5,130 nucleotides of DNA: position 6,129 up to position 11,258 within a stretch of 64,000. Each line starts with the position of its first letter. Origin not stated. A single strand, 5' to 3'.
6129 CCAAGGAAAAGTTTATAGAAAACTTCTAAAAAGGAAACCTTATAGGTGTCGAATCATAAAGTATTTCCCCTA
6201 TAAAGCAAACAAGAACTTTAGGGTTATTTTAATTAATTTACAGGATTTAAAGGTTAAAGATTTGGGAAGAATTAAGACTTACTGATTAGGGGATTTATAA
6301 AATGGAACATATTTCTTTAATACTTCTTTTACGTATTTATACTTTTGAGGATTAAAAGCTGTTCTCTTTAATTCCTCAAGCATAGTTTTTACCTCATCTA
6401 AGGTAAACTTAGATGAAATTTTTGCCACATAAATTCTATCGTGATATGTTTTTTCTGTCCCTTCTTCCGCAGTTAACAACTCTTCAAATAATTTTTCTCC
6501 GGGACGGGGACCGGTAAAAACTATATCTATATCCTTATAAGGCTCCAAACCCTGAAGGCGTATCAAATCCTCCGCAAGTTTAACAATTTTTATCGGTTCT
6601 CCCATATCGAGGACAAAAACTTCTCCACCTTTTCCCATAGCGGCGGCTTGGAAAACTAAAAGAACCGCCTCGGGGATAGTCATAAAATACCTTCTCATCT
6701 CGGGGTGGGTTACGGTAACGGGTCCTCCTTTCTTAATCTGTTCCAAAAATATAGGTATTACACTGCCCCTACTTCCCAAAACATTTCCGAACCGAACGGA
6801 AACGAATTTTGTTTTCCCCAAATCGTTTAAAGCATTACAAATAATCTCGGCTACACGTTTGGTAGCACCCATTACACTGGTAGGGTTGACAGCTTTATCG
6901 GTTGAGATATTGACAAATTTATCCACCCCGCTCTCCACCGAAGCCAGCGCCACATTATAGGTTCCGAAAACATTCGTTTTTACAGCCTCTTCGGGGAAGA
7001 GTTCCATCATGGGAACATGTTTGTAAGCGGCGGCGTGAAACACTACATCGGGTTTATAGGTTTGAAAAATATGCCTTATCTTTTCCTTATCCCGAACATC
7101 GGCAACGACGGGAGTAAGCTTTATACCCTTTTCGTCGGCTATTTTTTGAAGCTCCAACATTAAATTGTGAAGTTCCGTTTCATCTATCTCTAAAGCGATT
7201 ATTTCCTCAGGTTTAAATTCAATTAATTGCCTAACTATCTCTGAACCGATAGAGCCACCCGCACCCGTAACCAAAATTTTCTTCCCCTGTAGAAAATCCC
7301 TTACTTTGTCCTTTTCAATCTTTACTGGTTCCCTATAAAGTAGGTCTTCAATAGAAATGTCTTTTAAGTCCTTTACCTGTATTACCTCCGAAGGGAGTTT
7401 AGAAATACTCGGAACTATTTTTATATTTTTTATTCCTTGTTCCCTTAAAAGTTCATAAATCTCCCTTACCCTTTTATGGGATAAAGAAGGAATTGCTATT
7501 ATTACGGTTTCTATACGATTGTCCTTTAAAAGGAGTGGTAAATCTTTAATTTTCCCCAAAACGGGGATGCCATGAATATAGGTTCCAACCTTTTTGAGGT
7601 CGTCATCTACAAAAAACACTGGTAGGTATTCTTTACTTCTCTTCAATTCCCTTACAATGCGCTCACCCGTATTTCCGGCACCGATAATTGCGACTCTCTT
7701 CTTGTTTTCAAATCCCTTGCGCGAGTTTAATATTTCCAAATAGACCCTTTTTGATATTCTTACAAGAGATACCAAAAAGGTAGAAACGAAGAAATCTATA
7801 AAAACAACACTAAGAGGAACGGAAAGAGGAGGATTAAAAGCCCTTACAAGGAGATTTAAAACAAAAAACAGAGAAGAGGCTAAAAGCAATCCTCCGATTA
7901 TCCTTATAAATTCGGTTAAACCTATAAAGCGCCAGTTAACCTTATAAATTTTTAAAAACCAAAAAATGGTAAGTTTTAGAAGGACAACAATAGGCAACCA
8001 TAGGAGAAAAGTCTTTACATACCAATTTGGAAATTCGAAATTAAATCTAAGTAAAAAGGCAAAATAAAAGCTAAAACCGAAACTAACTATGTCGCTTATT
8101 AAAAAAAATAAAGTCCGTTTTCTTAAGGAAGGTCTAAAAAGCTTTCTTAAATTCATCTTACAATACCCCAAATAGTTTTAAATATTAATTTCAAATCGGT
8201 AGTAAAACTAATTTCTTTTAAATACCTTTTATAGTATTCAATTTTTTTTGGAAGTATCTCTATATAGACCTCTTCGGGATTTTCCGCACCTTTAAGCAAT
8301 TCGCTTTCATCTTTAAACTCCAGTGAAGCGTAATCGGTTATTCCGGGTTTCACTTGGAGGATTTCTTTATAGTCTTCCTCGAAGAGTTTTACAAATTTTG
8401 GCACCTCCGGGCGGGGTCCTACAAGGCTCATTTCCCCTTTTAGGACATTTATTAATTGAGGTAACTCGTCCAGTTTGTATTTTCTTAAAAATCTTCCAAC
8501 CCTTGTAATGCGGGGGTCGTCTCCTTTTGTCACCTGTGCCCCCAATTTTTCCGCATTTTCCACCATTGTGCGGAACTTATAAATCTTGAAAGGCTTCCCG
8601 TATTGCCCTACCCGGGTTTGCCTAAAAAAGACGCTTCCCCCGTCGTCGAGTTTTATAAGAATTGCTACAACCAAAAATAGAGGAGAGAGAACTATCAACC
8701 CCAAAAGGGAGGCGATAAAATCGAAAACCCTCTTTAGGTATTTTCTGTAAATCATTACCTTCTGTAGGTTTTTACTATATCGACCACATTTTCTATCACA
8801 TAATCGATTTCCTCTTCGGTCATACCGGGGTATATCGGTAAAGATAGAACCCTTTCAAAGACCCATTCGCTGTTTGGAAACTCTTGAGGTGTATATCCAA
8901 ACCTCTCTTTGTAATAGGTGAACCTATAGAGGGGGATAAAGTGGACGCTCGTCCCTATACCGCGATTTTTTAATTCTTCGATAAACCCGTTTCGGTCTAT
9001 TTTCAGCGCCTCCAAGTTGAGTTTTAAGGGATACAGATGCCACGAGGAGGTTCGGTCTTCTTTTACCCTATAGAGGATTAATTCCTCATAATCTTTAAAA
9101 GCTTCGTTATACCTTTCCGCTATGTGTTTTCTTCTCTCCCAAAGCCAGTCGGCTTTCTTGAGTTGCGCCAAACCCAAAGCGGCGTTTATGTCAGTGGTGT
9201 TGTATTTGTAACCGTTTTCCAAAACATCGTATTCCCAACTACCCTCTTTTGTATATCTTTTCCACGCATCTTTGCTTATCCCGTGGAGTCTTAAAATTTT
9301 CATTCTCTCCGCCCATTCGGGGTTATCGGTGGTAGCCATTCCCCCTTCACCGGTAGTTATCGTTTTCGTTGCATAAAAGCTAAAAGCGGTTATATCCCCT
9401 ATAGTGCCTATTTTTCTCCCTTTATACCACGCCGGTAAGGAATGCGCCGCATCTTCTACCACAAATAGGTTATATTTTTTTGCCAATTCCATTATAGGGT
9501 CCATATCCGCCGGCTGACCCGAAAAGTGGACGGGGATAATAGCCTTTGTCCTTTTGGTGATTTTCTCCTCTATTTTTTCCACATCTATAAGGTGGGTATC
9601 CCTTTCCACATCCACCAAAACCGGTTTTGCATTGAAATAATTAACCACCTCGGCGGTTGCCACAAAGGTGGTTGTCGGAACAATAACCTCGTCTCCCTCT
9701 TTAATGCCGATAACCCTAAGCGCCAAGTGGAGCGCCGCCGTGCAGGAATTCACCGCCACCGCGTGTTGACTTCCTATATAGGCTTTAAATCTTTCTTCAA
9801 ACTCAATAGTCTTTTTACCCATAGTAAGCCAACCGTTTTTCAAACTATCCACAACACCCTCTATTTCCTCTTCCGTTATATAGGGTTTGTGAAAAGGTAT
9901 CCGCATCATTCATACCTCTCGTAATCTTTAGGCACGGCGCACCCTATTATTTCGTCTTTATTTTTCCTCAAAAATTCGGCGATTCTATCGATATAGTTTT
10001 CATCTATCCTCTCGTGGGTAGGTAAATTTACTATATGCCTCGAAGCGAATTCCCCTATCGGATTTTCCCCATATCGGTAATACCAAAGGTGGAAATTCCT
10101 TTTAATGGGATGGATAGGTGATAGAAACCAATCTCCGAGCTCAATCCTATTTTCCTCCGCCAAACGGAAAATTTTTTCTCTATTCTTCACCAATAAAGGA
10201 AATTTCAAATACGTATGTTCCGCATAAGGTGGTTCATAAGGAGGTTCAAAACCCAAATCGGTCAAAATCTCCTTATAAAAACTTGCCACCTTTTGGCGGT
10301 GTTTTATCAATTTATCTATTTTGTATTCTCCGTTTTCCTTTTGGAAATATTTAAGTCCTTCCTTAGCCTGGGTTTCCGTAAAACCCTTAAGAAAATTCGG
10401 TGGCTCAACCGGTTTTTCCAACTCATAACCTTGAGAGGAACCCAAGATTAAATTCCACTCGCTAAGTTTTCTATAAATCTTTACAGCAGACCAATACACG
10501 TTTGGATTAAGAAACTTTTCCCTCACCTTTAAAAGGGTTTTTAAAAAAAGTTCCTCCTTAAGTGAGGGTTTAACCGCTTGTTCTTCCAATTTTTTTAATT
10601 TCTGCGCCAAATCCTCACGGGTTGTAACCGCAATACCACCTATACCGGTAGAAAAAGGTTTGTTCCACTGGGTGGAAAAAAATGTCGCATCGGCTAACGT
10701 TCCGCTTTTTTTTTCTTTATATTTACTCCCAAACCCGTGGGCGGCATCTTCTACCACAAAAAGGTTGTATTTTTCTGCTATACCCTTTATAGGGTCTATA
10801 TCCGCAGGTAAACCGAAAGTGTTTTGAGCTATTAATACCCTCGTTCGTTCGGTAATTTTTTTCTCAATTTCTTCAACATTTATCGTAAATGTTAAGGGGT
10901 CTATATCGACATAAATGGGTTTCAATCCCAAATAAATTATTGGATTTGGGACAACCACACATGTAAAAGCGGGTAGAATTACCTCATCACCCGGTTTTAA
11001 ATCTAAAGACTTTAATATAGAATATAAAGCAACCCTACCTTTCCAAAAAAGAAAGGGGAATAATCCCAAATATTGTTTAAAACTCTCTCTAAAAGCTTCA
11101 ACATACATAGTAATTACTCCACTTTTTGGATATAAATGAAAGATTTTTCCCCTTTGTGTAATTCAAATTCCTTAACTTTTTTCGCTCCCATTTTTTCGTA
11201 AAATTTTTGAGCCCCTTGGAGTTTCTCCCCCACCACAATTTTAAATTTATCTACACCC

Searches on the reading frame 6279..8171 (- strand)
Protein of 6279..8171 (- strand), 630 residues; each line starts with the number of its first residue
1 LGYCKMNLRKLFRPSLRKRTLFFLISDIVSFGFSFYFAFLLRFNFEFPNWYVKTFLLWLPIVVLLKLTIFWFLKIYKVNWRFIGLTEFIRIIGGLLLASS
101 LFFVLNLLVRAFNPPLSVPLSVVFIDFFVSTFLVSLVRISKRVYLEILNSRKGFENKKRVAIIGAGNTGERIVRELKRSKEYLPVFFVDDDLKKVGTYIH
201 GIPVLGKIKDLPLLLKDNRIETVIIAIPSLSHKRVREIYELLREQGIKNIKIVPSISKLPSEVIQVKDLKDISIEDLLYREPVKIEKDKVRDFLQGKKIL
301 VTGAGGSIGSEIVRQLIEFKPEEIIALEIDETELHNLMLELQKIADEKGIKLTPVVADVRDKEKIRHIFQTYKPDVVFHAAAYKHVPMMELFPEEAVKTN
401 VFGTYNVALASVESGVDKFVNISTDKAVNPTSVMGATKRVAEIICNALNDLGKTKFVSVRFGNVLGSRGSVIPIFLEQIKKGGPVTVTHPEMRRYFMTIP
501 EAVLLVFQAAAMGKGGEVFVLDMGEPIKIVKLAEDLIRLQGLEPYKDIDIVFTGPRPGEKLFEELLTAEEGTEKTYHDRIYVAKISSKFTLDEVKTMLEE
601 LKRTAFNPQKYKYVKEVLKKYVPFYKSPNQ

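Call 100: search_protein_families(library=pfam, proteins=[window:6279-8171:-], max_evalue=0.00001)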
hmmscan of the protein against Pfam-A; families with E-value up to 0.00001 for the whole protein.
window:6279-8171:- (630 aa): 12 families
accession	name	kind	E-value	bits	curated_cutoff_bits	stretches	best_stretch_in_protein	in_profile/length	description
PF02719.21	Polysacc_synt_2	-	1.5e-121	405.6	20.2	1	299-584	1-292/293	Polysaccharide biosynthesis protein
PF01370.27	Epimerase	-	9.3e-28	97.7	20.9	1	299-520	1-238/240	NAD dependent epimerase/dehydratase family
PF04321.23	RmlD_sub_bind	-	1.3e-16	60.9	27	1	298-467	2-154/287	RmlD substrate binding domain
PF16363.11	GDP_Man_Dehyd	-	1.9e-16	60.9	27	1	300-426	1-131/332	GDP-mannose 4,6 dehydratase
PF01073.25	3Beta_HSD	-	1.9e-14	53.8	22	1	300-432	1-124/280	3-beta hydroxysteroid dehydrogenase/isomerase family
PF13727.12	CoA_binding_3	-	3.9e-12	47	25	1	86-254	16-175/175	CoA-binding domain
PF02629.25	CoA_binding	-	4.1e-09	37.5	22.3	1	156-253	2-94/97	CoA binding domain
PF00106.31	adh_short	-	4.5e-07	30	26.6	1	297-414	1-122/195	short chain dehydrogenase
PF02254.24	TrkA_N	-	2.1e-06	28.5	23.8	0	160-205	1-45/116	TrkA-N domain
PF03435.24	Sacchrp_dh_NADP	-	4.3e-06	27.5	25.1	0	299-383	1-78/129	Saccharopine dehydrogenase NADP binding domain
PF13460.12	NAD_binding_10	-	6.5e-06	26.6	27.2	0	303-429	1-103/184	NAD(P)H-binding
PF01118.30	Semialdhyde_dh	-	6.6e-06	27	26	0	159-250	1-94/121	Semialdehyde dehydrogenase, NAD binding domain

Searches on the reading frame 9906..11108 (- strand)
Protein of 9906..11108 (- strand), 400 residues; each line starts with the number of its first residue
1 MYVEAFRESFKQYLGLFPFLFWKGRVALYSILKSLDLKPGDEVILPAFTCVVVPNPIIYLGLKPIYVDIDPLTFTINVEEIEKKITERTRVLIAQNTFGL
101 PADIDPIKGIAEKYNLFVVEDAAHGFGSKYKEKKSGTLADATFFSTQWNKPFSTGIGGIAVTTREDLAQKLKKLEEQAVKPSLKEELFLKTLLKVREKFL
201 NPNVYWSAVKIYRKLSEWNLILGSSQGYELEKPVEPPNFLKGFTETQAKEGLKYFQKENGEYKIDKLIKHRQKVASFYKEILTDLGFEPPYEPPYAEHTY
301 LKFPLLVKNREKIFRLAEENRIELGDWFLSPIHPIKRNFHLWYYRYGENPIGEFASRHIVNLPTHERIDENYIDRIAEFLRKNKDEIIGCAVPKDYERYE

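Call 100: search_protein_families(library=pfam, proteins=[window:9906-11108:-], max_evalue=0.00001)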
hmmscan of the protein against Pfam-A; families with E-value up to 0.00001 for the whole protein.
window:9906-11108:- (400 aa): 1 family
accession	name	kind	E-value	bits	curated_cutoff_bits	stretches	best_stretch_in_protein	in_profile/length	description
PF01041.23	DegT_DnrJ_EryC1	-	8.1e-58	196.8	19.8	2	2-181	25-205/360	DegT/DnrJ/EryC1/StrS aminotransferase family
